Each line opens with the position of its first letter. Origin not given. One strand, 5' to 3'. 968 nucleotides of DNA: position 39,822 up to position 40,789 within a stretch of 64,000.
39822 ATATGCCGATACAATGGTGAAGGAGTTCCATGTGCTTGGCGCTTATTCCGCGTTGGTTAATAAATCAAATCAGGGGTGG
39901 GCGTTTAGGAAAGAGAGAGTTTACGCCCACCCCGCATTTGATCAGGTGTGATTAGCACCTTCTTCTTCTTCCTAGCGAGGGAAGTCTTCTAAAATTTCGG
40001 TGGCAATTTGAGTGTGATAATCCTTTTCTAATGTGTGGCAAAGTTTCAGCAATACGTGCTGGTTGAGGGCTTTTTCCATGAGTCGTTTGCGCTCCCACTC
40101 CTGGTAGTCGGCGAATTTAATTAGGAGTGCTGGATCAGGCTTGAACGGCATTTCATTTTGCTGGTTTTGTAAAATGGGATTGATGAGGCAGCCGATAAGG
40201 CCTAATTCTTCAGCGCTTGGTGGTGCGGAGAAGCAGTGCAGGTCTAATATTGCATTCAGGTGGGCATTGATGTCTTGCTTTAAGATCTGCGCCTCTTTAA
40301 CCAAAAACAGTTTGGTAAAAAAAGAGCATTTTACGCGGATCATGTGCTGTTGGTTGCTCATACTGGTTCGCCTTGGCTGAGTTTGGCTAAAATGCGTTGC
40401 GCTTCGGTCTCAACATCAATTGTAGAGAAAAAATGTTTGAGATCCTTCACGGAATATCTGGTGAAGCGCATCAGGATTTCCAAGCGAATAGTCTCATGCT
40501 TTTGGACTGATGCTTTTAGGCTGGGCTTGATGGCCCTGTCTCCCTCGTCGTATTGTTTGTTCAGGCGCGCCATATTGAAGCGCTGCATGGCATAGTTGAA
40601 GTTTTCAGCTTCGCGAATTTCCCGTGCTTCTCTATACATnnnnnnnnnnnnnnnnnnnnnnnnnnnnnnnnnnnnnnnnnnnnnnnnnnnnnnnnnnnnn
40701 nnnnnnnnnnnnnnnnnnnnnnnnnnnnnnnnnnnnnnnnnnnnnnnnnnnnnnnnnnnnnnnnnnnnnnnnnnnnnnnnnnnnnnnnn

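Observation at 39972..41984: Three-gene RHH operon (including a covalent tandem-RHH protein) divergent from a CI-like repressor, with a palindrome-rich switch region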

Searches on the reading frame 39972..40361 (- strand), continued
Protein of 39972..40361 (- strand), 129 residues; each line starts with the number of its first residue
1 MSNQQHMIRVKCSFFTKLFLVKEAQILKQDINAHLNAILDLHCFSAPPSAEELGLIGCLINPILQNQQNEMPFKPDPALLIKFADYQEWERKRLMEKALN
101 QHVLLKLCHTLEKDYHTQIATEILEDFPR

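Call 90: search_solved_structures(query=A9, max_evalue=10)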
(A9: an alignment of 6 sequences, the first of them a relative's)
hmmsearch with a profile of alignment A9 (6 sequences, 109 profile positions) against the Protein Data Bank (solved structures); distinct sequences matched with E-value up to 10: 3.
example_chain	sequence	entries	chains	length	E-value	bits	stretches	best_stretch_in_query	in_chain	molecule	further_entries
2e4m_C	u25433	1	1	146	0.22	14.9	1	44-76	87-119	HA-17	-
6gpz_B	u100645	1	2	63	0.26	14.7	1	41-66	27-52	Cell cycle protein GpsB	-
9e2g_4P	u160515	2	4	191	0.71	13.3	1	43-92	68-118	MOP23B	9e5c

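Call 91: find_related_loci(query=A4, collection=metagenome_contigs, flank=8000)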
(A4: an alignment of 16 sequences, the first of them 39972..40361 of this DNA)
Query A4 (129 aa) in metagenome_contigs; peptide patterns used: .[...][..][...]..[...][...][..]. (x = any residue, [..] = any of these).
83 stretches matched a pattern; 1 encode a relative of the query (tblastn E <= 1e-3); 1 distinct loci.
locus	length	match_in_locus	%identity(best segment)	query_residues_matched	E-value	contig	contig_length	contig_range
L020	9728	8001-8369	58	3-126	3e-45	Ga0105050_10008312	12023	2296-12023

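Call 92: find_related_loci(query=A4, collection=viral_contigs, flank=8000)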
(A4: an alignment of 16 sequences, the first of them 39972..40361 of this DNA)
Query A4 (129 aa) in viral_contigs; peptide patterns used: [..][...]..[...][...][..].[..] (x = any residue, [..] = any of these).
29 stretches matched a pattern, but none encodes a relative of the query by tblastn (E <= 1e-3).

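Call 104: find_encoding_contigs(protein=P0027, flank=6000, max_places=2)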
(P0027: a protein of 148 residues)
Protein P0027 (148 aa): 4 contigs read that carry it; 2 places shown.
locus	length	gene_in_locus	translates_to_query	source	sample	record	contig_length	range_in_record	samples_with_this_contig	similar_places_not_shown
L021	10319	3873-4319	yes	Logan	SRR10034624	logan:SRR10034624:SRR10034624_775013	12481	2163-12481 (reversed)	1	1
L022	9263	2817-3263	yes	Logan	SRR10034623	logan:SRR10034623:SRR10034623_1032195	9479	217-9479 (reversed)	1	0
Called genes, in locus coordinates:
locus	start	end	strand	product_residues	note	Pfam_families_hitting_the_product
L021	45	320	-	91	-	PF03083:MtN3_slv (weak)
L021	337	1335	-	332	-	PF00072:Response_reg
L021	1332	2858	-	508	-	PF00989:PAS, PF08448:PAS_4, PF13426:PAS_9 (faint), PF08448:PAS_4, PF02518:HATPase_c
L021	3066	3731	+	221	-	PF00717:Peptidase_S24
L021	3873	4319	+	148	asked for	-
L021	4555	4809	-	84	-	-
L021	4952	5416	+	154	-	-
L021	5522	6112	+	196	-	PF00881:Nitroreductase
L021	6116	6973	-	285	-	PF01641:SelR, PF01625:PMSR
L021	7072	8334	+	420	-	PF00083:Sugar_tr, PF07690:MFS_1, PF00083:Sugar_tr (weak), PF07690:MFS_1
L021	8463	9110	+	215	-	PF12796:Ank_2 (faint), PF13637:Ank_4 (faint)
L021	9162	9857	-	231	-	-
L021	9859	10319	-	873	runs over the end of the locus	?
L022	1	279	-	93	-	?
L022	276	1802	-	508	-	PF00989:PAS, PF08448:PAS_4, PF13426:PAS_9 (faint), PF08448:PAS_4, PF02518:HATPase_c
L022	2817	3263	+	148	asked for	-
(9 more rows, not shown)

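Call 105: find_encoding_contigs(protein=P0023, flank=6000, max_places=3)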
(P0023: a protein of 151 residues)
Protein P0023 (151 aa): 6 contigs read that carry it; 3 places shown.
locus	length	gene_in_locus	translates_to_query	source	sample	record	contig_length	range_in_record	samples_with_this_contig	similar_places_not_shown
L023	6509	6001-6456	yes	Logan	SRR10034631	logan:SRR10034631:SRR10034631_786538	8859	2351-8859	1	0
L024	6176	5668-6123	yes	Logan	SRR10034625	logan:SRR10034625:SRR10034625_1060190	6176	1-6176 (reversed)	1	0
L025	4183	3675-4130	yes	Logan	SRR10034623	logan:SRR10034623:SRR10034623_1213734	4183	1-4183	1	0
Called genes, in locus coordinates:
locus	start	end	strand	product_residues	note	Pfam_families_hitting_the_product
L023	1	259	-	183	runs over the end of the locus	-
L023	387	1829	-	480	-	PF07690:MFS_1, PF00854:PTR2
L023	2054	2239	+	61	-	-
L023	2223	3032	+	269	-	PF00590:TP_methylase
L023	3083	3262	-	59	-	-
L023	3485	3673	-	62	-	-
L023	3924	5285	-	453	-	-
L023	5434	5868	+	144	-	-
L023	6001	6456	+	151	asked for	-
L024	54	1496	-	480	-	PF07690:MFS_1, PF00854:PTR2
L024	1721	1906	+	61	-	-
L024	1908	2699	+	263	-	PF00590:TP_methylase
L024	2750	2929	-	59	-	-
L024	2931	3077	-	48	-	-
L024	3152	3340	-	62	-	-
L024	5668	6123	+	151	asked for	-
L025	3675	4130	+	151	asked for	-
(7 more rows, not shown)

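Call 106: find_encoding_contigs(protein=P0026, flank=6000, max_places=2)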
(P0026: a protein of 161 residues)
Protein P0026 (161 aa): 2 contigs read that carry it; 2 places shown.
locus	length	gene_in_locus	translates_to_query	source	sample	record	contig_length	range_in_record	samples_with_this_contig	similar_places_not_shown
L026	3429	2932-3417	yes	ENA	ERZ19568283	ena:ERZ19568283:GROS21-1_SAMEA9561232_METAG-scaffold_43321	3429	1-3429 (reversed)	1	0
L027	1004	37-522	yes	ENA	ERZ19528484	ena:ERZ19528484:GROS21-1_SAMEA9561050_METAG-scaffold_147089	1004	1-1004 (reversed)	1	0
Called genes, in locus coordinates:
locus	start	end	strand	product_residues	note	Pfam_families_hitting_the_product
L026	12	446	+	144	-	-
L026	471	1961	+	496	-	PF13384:HTH_23 (faint), PF22483:Mu-transpos_C_2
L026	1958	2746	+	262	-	PF01695:IstB_IS21, PF13481:AAA_25 (weak), PF00004:AAA (weak)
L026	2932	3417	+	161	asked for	-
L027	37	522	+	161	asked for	-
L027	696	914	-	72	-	PF01381:HTH_3 (faint)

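Call 112: fold_search(model_id=the predicted structure, library=pdb)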
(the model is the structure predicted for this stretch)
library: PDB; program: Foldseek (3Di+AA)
matches with E <= 10: 31; with E <= 0.001: 0
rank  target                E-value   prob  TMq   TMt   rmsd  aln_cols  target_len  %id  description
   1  8hdu_C                2.0e+00  0.10  0.24  0.21  14.5       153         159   12  De novo design cavitated protein without predefined topology (released 2023-01-18)
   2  7mwr_A                4.8e+00  0.05  0.20  0.15  13.7       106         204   12  Structure of De Novo designed beta sheet heterodimer LHD101A53/B4 (released 2022-01-19)
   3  8hdu_B                5.1e+00  0.06  0.25  0.20  15.4       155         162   12  De novo design cavitated protein without predefined topology (released 2023-01-18)
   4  4wg4                  5.4e+00  0.04  0.20  0.08  13.8       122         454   14  Calcium-Dependent Protein Kinase 1 from Toxoplasma gondii (TgCDPK1) in complex with inhibitor UW1613 (released 2014-10-15)
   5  8gtj_A                5.7e+00  0.04  0.21  0.09  13.5       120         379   11  Crystal structure of IpaH7.8-LRR and GSDMB isoform-4 complex (released 2023-04-12)
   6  4uc7_B                6.0e+00  0.06  0.22  0.14  10.5        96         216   12  N-terminal globular domain of the RSV Nucleoprotein (released 2015-08-19)
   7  3oak_A                6.3e+00  0.05  0.27  0.23  17.0       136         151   14  Crystal structure of a Spn1 (Iws1)-Spt6 complex (released 2010-11-24)
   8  3txm                  6.3e+00  0.05  0.24  0.11  11.5       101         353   12  Crystal structure of Rpn6 from Drosophila melanogaster, Gd(3+) complex (released 2011-12-14)
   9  6ded_A                6.3e+00  0.04  0.24  0.13  16.1       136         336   12  Crystal structure of the C-terminal ARM domain of Homo sapiens SPIN90 (SH3-protein interacting with Nck), residues 351 (released 2018-10-24)
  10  3v5p                  6.3e+00  0.04  0.22  0.09  13.5       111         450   13  Calcium-Dependent Protein Kinase 1 from Toxoplasma gondii (TgCDPK1) in complex with inhibitor UW1288 (released 2012-03-14)
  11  6xf1_B                6.3e+00  0.04  0.22  0.13  11.6       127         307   11  Nesprin-2G(aa1425-1649)-FHOD1(aa1-339) complex, H. sapiens (released 2021-02-03)
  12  8f5h_B                6.7e+00  0.03  0.18  0.18  16.2       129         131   14  SARS-CoV-2 S2 helix epitope scaffold (released 2023-10-11)
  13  8j0h_A                7.0e+00  0.03  0.22  0.21  15.5       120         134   13  Crystal structure of the fission yeast Rex1BD protein(C4H3.06) (released 2023-11-01)
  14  7njn_d                7.0e+00  0.03  0.20  0.08  13.9       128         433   15  Mycobacterium smegmatis ATP synthase state 1d (released 2021-10-27)
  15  4ifg                  7.4e+00  0.03  0.22  0.08  13.3       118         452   13  Crystal structure of TgCDPK1 with inhibitor bound (released 2014-04-16)
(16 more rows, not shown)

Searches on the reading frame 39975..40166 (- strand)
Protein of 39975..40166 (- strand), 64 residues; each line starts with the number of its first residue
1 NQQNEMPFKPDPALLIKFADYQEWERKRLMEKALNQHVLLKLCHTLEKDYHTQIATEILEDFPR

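Call 118: search_protein_families(library=pfam, proteins=[window:39975-40166:-], max_evalue=10)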
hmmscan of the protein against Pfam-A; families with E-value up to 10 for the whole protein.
seq(64 aa): 0 families

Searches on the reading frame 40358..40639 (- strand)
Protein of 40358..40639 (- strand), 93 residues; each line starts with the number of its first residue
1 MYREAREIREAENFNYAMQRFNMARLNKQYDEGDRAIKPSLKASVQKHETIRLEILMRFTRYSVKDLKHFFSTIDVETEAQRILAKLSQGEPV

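Call 72: search_protein_families(library=padloc, proteins=[window:40358-40639:-], max_evalue=0.1)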
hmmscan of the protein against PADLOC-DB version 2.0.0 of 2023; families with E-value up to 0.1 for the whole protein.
window:40358-40639:- (93 aa): 0 families

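Call 73: search_protein_families(library=phrogs, proteins=[window:40358-40639:-], max_evalue=0.1)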
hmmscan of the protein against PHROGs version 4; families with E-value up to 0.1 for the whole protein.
window:40358-40639:- (93 aa): 0 families

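Call 83: search_protein_families(library=pfam, proteins=[window:40358-40639:-], max_evalue=1)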
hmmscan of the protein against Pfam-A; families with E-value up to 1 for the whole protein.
window:40358-40639:- (93 aa): 1 family
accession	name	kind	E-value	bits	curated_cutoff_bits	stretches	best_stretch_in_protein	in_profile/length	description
PF19677.4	DUF6179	-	0.061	12.9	25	1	9-85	38-118/272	Family of unknown function (DUF6179)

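Call 89: search_solved_structures(query=A8, max_evalue=10)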
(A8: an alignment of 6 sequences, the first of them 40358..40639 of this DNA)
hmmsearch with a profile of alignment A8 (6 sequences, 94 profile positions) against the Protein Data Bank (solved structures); distinct sequences matched with E-value up to 10: 2.
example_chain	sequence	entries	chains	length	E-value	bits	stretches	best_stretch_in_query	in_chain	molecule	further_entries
3g9q_A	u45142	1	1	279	0.71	13.4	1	40-93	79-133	Ferrichrome-binding protein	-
3hxp_A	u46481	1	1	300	0.77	13.3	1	40-93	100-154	Iron(3+)-hydroxamate-binding protein fhuD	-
